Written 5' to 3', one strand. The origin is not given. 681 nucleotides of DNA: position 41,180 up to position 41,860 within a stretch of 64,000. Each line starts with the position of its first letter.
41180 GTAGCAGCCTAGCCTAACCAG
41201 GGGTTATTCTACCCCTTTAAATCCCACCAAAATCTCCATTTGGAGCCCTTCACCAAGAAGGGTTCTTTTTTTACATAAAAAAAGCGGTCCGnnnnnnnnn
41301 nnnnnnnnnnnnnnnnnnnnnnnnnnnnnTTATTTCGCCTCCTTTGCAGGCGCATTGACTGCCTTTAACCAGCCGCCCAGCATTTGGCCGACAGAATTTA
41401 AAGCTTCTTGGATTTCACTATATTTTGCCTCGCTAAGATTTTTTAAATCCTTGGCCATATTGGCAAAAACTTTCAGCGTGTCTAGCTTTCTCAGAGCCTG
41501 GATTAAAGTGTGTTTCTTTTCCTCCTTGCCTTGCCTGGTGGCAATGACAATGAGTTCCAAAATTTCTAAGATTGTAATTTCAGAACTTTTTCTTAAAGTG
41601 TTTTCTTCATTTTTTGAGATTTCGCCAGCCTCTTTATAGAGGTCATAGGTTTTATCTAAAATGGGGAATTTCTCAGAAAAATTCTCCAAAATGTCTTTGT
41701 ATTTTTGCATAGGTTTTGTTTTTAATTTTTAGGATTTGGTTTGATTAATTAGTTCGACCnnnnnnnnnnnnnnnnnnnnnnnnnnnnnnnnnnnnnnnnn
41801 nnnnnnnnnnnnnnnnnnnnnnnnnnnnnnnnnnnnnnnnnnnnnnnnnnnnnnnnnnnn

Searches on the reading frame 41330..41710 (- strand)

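Call 71: search_protein_families(library=pfam, max_evalue=0.001, proteins=[window:41330-41710:-])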
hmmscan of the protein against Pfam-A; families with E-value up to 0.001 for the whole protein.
window:41330-41710:- (126 aa): 2 families
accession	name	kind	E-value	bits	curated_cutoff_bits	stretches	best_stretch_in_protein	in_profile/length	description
PF22296.2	bAvd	-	1.8e-11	44.9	40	1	24-117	14-106/107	bAvd-like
PF05635.17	23S_rRNA_IVP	-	0.00081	20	33.8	0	58-112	51-105/106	23S rRNA-intervening sequence protein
